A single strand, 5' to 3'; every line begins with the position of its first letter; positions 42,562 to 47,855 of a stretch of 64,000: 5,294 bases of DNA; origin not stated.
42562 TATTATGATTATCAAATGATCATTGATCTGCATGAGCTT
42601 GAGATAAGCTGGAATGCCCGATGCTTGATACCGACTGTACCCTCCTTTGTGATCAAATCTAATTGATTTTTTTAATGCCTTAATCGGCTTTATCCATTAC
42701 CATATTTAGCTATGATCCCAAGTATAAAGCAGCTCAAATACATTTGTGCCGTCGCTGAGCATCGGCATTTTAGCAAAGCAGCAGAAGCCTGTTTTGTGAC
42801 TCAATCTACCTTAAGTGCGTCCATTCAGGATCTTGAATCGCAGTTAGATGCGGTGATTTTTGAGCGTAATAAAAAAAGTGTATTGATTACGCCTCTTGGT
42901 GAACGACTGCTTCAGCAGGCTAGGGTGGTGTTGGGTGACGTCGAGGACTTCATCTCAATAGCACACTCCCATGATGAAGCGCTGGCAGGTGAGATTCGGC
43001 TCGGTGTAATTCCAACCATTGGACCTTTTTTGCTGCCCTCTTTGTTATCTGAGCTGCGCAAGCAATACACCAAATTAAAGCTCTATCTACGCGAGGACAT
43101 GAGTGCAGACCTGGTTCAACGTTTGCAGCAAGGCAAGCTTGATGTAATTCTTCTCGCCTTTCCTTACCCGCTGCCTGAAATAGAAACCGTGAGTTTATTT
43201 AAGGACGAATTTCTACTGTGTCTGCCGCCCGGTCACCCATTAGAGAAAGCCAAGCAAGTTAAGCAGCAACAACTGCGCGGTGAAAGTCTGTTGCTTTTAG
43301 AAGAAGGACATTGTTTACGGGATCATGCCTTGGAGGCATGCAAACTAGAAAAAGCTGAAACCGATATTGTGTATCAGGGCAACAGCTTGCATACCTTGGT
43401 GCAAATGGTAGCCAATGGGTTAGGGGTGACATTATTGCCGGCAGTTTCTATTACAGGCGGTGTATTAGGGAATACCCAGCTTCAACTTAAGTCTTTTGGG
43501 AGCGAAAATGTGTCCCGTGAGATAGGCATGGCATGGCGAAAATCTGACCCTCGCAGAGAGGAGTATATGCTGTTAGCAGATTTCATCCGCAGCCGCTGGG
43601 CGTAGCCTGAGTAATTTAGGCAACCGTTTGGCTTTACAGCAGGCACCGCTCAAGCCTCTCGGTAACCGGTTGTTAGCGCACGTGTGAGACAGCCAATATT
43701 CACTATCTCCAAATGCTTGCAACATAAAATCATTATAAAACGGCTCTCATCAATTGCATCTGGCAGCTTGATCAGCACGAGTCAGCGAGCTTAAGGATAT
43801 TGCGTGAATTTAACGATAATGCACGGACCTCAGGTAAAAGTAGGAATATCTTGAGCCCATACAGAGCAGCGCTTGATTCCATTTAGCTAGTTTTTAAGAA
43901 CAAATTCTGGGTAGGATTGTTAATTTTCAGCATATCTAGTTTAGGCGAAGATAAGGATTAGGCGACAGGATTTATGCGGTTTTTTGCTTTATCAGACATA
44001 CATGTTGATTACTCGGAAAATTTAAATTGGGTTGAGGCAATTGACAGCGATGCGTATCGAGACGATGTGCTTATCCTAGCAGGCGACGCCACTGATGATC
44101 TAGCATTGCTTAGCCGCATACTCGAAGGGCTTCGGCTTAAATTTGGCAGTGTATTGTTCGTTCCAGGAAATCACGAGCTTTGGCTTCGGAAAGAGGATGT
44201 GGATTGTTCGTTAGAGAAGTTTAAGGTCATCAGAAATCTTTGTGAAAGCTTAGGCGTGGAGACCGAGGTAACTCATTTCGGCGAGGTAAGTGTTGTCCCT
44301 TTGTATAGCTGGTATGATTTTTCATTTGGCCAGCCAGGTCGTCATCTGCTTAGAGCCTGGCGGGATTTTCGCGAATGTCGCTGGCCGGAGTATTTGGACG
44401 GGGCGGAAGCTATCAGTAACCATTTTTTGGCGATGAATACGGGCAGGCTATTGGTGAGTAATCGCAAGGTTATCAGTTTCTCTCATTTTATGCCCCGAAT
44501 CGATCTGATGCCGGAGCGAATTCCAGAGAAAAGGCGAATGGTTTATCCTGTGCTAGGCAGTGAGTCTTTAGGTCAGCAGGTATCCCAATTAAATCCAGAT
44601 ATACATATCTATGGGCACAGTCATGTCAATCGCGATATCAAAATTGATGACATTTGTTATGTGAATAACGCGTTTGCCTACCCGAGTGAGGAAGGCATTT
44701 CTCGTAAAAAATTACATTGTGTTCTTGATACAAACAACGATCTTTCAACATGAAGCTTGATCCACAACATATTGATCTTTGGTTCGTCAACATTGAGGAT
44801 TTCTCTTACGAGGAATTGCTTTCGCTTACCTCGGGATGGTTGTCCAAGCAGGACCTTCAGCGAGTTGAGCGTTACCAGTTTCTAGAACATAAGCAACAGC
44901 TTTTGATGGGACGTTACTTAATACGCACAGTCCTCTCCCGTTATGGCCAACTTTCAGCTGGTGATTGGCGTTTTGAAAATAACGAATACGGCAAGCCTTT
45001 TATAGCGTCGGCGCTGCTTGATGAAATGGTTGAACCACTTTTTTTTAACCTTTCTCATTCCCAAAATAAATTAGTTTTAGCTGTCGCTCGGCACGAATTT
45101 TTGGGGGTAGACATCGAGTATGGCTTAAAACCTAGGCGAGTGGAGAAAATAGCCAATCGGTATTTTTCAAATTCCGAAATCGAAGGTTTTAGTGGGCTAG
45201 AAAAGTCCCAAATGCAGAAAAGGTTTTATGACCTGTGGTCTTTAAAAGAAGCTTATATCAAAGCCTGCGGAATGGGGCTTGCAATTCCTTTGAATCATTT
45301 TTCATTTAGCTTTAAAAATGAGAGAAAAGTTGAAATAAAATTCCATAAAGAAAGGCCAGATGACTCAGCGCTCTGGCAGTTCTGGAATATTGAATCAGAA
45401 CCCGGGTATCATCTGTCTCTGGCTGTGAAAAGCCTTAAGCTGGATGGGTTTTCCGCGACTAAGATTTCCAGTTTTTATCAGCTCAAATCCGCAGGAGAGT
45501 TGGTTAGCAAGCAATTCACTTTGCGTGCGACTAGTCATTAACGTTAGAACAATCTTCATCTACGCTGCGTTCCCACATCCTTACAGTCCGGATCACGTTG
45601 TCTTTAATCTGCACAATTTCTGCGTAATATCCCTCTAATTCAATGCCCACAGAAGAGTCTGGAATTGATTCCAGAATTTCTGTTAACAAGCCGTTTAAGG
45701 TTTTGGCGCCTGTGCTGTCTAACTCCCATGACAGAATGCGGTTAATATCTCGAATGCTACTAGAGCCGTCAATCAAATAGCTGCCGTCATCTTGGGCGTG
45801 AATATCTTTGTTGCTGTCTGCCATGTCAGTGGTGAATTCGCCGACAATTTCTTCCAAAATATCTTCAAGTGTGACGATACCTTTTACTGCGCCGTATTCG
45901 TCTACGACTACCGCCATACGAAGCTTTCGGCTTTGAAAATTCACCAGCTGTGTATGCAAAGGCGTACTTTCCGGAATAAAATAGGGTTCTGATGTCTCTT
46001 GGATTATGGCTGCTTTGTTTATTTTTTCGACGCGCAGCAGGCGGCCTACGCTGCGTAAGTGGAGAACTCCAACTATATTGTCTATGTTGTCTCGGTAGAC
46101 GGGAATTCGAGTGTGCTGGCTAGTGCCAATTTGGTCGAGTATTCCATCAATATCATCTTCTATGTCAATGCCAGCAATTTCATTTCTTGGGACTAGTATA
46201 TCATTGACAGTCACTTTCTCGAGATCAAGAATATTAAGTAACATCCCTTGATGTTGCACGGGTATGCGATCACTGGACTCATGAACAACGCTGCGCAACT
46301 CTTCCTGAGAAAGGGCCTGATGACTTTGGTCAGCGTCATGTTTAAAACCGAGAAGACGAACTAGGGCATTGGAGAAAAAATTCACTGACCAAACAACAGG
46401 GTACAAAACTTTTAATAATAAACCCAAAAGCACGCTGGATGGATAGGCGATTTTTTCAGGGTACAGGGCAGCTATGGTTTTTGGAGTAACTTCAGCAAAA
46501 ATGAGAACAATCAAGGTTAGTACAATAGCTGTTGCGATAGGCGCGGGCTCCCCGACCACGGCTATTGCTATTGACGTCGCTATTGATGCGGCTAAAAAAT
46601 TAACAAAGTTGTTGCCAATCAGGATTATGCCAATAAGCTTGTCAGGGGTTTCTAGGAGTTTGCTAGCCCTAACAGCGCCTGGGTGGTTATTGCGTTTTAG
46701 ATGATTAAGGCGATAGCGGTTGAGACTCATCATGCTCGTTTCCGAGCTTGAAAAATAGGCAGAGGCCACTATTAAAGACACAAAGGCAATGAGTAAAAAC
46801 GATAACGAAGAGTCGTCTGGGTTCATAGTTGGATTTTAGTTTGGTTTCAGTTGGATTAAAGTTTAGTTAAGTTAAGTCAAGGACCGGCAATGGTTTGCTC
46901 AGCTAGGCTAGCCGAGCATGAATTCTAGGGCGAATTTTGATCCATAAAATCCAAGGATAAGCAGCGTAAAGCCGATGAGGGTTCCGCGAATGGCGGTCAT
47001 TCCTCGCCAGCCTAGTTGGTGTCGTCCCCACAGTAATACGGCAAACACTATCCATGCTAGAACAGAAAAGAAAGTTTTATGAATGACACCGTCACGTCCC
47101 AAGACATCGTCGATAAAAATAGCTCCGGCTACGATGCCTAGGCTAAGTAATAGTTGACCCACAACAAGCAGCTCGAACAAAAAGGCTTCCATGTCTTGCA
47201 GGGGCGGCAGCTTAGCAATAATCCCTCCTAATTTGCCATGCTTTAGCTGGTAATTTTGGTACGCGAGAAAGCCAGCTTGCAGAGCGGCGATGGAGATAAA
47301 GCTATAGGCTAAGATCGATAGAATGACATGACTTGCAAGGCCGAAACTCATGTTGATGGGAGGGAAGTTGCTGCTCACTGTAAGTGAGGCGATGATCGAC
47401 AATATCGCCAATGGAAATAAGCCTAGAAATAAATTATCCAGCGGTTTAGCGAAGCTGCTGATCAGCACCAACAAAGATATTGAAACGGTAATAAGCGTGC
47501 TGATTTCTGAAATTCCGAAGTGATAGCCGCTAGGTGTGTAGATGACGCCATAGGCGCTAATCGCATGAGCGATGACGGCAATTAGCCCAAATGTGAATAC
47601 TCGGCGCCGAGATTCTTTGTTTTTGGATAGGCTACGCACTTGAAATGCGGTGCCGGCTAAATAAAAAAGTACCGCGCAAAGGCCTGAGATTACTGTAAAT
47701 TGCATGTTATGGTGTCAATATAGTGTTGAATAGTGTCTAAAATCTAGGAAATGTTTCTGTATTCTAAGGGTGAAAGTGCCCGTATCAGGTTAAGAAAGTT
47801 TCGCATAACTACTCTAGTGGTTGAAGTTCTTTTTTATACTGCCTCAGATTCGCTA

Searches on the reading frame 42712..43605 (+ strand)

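Call 60: search_protein_families(library=pfam, proteins=[window:42712-43605:+], max_evalue=0.00001)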
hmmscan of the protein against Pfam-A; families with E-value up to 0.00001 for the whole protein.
window:42712-43605:+ (297 aa): 2 families
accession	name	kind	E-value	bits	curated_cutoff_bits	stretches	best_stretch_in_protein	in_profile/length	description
PF03466.25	LysR_substrate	-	7.8e-49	166.3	28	1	90-296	3-208/209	LysR substrate binding domain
PF00126.33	HTH_1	-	4.1e-19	68.7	26.6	1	5-64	1-60/60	Bacterial regulatory helix-turn-helix protein, lysR family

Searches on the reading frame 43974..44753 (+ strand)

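Call 60: search_protein_families(library=pfam, proteins=[window:43974-44753:+], max_evalue=0.00001)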
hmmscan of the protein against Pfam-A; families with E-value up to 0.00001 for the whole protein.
window:43974-44753:+ (259 aa): 2 families
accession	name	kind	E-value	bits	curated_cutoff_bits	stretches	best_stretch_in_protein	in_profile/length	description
PF00149.33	Metallophos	-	1.7e-13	51.9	21.5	1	1-218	1-190/191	Calcineurin-like phosphoesterase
PF12850.12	Metallophos_2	-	6.8e-08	33.1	27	0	1-78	1-60/154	Calcineurin-like phosphoesterase superfamily domain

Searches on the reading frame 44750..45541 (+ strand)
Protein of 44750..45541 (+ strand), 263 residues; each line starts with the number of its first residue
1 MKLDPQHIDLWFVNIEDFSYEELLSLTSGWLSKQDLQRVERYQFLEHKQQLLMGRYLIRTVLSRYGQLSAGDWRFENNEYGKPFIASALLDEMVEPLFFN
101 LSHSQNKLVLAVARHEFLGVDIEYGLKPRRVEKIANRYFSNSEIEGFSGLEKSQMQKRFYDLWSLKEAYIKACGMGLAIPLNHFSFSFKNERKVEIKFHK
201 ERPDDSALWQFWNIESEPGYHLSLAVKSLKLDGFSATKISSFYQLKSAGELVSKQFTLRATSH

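Call 61: search_protein_families(library=pfam, proteins=[window:44750-45541:+], max_evalue=0.00001)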
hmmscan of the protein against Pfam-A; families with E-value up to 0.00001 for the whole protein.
window:44750-45541:+ (263 aa): 2 families
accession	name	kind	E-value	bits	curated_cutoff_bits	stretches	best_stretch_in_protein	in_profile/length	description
PF01648.25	ACPS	-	1.3e-18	67.5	25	1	118-212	2-100/111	4'-phosphopantetheinyl transferase superfamily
PF22624.1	AASDHPPT_N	-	5.4e-10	39.8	27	1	28-112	14-97/100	4'-phosphopantetheinyl transferase, N-terminal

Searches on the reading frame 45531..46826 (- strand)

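Call 61: search_protein_families(library=pfam, proteins=[window:45531-46826:-], max_evalue=0.00001)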
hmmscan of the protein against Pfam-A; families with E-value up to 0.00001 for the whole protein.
window:45531-46826:- (431 aa): 3 families
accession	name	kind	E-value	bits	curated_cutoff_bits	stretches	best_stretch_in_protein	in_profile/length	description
PF01595.25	CNNM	-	3.2e-49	167.5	28.4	1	14-186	2-173/181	Cyclin M transmembrane N-terminal domain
PF03471.22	CorC_HlyC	-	1.2e-16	60.9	27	1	345-417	3-77/81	Transporter associated domain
PF00571.33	CBS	-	2.6e-10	40.9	24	1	278-328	6-56/57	CBS domain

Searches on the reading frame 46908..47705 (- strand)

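Call 61: search_protein_families(library=pfam, proteins=[window:46908-47705:-], max_evalue=0.00001)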
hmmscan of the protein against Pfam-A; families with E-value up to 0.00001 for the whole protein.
window:46908-47705:- (265 aa): 1 family
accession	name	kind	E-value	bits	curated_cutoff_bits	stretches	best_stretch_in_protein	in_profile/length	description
PF01578.25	Cytochrom_C_asm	-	2.7e-24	86.4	29.9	1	39-263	5-211/212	Cytochrome C assembly protein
